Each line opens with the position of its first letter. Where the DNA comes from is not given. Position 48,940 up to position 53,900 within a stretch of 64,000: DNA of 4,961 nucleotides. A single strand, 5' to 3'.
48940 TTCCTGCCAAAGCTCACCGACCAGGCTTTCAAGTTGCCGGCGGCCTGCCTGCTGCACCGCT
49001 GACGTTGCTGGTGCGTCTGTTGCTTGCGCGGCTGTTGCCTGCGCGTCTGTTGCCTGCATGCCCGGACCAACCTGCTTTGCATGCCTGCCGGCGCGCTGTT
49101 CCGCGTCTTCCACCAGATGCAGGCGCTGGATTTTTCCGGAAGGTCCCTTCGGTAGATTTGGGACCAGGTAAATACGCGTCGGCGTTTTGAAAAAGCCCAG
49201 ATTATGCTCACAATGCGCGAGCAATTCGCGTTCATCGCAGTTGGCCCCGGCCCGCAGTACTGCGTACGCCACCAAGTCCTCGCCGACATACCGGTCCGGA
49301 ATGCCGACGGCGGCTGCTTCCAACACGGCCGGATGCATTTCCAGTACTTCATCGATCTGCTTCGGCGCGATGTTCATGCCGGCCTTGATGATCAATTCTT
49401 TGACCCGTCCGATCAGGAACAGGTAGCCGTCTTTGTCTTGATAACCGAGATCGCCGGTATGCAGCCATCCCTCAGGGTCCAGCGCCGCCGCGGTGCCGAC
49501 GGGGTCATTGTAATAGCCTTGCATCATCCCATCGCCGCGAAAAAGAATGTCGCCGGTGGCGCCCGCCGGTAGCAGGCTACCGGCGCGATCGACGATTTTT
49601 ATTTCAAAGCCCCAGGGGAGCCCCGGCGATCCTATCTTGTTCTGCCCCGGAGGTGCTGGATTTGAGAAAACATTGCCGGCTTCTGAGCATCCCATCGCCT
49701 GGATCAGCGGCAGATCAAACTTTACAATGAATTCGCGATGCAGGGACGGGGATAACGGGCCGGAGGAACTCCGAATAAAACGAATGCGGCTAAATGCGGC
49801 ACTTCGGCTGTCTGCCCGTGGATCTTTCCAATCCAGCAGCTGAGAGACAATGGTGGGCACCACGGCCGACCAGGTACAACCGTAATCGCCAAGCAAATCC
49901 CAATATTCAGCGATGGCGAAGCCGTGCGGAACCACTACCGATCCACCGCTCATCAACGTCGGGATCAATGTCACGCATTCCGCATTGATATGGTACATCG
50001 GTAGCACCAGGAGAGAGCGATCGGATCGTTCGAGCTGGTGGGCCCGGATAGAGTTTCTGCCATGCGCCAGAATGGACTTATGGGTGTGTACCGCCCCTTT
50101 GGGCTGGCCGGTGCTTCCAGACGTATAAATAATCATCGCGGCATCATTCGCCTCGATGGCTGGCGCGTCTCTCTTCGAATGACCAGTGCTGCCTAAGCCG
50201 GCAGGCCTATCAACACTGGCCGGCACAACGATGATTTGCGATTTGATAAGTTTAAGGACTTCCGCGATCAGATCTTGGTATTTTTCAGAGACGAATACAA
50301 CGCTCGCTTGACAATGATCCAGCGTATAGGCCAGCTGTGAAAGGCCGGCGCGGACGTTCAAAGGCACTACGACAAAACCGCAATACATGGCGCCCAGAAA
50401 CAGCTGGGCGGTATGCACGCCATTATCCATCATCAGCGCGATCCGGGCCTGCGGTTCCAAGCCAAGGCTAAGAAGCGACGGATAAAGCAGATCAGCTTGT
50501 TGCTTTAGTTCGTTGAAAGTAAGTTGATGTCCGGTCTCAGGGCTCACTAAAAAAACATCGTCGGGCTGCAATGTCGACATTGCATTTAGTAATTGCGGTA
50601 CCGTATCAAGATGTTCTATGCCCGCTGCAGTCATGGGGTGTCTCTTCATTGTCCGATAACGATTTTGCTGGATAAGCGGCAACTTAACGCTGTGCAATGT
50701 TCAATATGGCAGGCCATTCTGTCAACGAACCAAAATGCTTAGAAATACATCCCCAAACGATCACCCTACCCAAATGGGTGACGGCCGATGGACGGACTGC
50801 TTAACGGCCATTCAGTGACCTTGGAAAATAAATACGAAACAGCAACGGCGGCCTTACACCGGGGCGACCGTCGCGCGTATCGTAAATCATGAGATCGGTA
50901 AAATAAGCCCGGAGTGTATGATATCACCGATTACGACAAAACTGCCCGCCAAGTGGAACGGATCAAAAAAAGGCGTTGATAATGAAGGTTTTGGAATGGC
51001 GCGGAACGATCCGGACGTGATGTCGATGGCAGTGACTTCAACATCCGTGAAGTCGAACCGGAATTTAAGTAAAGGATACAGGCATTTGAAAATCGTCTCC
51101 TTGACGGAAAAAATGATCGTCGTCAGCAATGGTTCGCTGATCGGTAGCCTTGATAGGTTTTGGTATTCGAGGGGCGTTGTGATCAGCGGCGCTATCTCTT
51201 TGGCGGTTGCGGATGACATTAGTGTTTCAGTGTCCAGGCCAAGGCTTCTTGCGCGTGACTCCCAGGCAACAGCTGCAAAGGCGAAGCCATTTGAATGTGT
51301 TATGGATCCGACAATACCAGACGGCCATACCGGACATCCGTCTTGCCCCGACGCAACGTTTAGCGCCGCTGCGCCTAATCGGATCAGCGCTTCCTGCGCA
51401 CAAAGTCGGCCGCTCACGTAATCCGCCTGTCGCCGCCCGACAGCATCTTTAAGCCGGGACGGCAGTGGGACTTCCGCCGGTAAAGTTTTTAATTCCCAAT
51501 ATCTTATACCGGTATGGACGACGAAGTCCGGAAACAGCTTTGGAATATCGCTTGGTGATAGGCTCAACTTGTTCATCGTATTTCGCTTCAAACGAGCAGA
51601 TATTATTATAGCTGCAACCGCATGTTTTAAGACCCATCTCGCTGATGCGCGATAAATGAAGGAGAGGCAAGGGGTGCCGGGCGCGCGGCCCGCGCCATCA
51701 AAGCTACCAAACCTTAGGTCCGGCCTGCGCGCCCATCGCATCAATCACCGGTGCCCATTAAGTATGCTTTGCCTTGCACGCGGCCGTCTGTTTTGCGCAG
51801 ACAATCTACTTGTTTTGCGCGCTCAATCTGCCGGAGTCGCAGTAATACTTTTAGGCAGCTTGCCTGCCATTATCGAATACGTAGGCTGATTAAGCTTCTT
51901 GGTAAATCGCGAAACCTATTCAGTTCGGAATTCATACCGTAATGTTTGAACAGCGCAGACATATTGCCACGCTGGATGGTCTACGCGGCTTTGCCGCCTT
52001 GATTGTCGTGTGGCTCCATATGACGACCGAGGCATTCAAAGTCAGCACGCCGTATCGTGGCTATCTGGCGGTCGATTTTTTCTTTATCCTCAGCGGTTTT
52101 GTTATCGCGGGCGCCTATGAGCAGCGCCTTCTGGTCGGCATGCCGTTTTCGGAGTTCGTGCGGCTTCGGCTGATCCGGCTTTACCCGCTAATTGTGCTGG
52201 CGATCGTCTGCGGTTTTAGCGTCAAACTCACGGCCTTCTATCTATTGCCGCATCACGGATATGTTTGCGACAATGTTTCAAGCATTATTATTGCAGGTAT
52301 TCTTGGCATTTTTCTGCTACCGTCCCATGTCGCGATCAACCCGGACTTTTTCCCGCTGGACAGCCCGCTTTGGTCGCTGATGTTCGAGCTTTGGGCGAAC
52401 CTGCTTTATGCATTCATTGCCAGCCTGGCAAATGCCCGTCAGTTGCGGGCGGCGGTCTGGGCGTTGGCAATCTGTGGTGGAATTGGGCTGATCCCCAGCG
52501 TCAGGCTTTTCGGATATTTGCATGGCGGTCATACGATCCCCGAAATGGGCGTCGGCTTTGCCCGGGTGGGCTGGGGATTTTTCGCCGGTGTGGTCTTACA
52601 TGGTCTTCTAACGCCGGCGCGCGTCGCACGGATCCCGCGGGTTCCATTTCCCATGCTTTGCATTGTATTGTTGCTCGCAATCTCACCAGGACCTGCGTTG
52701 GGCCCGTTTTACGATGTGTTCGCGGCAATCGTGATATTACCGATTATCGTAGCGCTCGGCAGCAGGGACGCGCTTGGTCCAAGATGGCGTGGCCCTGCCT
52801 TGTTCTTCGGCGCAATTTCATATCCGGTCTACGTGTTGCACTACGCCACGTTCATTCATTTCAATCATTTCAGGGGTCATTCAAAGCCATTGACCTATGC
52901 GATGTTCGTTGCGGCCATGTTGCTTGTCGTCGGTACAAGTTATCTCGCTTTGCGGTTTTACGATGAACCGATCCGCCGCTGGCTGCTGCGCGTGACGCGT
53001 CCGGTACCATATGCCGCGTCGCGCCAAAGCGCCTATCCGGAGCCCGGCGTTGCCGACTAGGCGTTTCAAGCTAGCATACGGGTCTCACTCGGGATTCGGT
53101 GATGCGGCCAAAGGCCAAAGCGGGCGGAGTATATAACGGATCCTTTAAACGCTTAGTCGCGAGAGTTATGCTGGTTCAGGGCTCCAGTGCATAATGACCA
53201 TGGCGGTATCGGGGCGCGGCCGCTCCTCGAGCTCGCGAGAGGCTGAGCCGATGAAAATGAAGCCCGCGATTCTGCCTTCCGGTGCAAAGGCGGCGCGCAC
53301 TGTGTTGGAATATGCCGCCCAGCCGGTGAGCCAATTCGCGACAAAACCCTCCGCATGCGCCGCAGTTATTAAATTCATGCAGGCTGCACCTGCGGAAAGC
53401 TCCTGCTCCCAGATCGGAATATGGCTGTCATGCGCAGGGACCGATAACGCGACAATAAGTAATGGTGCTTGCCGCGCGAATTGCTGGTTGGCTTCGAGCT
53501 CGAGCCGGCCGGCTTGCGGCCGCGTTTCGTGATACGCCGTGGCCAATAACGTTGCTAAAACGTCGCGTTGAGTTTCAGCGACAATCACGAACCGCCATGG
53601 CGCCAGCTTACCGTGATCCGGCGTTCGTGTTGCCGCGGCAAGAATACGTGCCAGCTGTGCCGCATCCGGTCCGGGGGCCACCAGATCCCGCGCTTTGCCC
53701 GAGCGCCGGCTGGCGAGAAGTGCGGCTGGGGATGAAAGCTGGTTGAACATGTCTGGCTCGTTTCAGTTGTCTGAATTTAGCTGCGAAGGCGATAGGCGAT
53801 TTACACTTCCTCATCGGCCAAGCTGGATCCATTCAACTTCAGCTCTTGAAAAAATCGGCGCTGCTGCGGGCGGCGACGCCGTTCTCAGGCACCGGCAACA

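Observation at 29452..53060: Candidate new system: NRPS assembly line embedded in a Wzy-dependent polysaccharide locus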

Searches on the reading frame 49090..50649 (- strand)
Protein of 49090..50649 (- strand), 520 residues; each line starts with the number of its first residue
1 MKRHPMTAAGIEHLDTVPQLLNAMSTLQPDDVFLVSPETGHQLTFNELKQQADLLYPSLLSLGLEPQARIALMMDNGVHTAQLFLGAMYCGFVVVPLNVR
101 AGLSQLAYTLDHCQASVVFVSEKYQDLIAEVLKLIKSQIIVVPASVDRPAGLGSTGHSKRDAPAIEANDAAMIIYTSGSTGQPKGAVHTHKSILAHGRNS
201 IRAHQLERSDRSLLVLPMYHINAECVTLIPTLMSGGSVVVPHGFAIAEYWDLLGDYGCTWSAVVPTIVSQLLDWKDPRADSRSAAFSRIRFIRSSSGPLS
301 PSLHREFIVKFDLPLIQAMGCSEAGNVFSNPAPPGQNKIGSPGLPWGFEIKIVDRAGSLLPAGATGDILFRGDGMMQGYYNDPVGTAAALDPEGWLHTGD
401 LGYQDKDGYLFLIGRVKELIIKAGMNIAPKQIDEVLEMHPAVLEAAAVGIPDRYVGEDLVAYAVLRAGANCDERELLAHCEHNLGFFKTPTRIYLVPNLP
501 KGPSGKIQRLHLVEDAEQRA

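Call 27: search_solved_structures(query=window:49090-50649:-, show_alignments=2, max_evalue=1e-30)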
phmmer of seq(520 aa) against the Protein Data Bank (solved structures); distinct sequences matched with E-value up to 1e-30: 86 (the best 60 are shown).
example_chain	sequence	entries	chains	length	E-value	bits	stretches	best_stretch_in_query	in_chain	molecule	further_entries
6qjz_A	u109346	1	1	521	9.1e-81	275.2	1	42-512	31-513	oxalyl CoA-synthetase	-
5ie0_A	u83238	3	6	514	1.3e-73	251.7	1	52-511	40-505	Oxalate--CoA ligase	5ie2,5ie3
8aff_A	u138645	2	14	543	7.7e-72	245.8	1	166-514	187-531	Oxalate--CoA ligase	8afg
3a9u_A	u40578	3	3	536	6.2e-60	206.5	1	34-514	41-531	4-coumarate--CoA ligase | 4-coumarate:CoA ligase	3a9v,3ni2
5u95_A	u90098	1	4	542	3.5e-58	200.8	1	55-511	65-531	4-coumarate--CoA ligase 2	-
5bsm_A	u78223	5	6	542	6.5e-58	199.8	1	55-511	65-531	4-coumarate--CoA ligase 2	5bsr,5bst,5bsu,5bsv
5bsw_A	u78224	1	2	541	1.2e-57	199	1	55-511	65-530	4-coumarate--CoA ligase 2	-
6k4c_A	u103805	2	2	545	1.5e-57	198.7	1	28-512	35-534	Ancestral luciferase AncLamp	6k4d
3r44_A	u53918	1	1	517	2e-56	194.9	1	17-513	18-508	fatty acyl CoA synthetase FADD13 (FATTY-ACYL-CoA SYNTHETASE)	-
4fuq_A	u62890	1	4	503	3.5e-56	194.1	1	34-512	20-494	Malonyl CoA synthetase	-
4fut_A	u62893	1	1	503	2.3e-55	191.4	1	34-512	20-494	Malonyl CoA synthetase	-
8weu_A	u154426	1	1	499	5.4e-54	186.9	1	40-509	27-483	Fatty-acyl-CoA synthase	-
4gxr_A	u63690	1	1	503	5.5e-54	186.9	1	34-512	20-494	Malonyl CoA synthetase, Benzoate-CoA ligase Chimeric protein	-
8wev_A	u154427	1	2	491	5.9e-54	186.8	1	40-509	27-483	Feruloyl-CoA Synthetase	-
4gxq_A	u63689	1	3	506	3e-53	184.5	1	34-512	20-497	Malonyl CoA synthetase, Benzoate-CoA ligase Chimeric protein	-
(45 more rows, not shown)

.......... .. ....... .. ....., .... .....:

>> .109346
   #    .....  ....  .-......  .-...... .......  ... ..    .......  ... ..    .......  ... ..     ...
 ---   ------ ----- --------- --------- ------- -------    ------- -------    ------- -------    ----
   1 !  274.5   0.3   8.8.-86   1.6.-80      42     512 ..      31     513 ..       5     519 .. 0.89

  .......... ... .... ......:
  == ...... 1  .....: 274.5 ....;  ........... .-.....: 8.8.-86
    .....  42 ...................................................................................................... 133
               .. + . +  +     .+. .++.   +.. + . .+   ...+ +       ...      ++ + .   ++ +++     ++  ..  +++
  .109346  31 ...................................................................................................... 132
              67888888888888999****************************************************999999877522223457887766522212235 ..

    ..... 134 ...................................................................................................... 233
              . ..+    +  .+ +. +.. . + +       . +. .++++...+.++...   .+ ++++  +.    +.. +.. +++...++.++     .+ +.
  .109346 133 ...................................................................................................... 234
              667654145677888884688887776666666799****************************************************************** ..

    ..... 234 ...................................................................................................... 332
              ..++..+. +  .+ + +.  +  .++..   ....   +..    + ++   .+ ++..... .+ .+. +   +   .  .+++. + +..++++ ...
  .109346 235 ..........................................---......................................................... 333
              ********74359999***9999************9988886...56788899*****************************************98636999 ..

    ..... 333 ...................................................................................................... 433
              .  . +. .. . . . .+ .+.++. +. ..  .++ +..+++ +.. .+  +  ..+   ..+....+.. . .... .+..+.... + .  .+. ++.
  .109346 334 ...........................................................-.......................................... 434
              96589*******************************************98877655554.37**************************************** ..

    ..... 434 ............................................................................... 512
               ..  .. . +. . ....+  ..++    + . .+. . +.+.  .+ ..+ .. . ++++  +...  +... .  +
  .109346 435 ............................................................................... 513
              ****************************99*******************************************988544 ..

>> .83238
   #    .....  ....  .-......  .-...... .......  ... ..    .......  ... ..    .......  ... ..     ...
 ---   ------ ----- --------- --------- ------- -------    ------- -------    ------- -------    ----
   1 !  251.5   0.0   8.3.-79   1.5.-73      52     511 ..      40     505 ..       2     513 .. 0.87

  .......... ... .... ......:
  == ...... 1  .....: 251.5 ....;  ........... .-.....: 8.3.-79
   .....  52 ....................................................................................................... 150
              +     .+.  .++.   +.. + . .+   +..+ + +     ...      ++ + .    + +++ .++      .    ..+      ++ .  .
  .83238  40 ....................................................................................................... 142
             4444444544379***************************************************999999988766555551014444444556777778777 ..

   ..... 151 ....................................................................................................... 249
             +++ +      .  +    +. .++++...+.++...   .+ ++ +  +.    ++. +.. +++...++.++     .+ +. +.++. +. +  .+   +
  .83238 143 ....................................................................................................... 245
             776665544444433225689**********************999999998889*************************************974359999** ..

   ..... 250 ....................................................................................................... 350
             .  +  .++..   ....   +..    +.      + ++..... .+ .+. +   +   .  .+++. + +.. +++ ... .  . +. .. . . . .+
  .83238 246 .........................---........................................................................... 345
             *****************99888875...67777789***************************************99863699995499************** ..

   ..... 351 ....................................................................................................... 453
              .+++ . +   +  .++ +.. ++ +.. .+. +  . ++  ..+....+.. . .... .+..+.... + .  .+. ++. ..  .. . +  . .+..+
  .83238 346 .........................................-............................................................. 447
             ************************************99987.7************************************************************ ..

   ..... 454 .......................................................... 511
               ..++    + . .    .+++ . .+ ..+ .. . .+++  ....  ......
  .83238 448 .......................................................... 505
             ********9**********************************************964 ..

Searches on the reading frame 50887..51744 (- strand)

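Call 4: search_protein_families(library=pfam, proteins=[window:50887-51744:-])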
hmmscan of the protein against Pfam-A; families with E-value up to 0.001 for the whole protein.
window:50887-51744:- (285 aa): 2 families
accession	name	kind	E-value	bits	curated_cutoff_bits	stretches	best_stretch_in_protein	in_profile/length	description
PF17837.6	4PPT_N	-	2e-22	79.5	27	1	97-160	4-68/68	4'-phosphopantetheinyl transferase N-terminal domain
PF01648.25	ACPS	-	2.4e-11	44.1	25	1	167-257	1-96/111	4'-phosphopantetheinyl transferase superfamily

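Call 10: search_protein_families(library=ncbifam, proteins=[window:50887-51744:-])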
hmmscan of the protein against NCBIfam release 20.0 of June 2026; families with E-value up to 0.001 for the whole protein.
window:50887-51744:- (285 aa): 3 families
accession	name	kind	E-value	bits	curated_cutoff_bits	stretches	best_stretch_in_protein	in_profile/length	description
NF050105.1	4PPT_PptT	exception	2e-26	92.7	365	1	84-246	24-183/220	4'-phosphopantetheinyl transferase PptT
NF042923.1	4PPT_Npt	exception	3e-25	88.8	370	1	84-240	21-173/223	4'-phosphopantetheinyl transferase Npt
NF007604.0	PRK10251.1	equivalog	5.2e-22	78.4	169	1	93-240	37-177/209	enterobactin synthase subunit EntD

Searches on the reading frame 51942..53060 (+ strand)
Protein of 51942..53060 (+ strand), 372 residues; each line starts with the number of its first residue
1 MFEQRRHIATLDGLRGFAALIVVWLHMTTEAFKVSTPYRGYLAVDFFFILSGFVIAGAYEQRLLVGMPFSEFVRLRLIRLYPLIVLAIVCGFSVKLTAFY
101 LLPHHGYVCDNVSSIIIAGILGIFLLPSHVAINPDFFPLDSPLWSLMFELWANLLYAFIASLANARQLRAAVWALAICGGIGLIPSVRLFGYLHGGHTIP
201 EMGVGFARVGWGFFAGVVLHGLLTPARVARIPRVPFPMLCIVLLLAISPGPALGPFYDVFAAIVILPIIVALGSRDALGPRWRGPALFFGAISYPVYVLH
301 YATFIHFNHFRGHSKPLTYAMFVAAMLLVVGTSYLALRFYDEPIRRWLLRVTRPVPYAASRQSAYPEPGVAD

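Call 4: search_protein_families(library=pfam, proteins=[window:51942-53060:+])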
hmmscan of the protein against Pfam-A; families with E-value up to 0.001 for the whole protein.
window:51942-53060:+ (372 aa): 1 family
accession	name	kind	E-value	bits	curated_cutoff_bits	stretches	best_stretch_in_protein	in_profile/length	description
PF01757.29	Acyl_transf_3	-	2.1e-20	73.5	31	1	9-335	2-323/326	Acyltransferase domain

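Call 10: search_protein_families(library=ncbifam, proteins=[window:51942-53060:+])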
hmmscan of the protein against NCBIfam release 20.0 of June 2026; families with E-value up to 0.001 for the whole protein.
window:51942-53060:+ (372 aa): 1 family
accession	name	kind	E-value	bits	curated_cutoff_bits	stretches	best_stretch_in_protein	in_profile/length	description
NF058601.1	ActlTfSucTMsmeg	equivalog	9.5e-05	21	1275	0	285-347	322-383/723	acetyltransferase SucT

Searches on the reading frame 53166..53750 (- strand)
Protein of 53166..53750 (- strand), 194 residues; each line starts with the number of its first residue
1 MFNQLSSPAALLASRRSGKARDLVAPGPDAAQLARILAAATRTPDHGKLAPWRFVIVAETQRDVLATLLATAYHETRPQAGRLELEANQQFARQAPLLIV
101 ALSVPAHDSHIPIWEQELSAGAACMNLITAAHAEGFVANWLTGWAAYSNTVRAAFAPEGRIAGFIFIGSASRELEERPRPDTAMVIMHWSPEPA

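Call 8: search_protein_families(library=pfam, proteins=[window:53166-53750:-])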
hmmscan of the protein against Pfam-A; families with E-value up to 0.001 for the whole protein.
window:53166-53750:- (194 aa): 1 family
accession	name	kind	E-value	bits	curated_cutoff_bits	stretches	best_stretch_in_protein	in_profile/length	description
PF00881.29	Nitroreductase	-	5.9e-20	72.6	23.5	1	13-168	2-166/167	Nitroreductase family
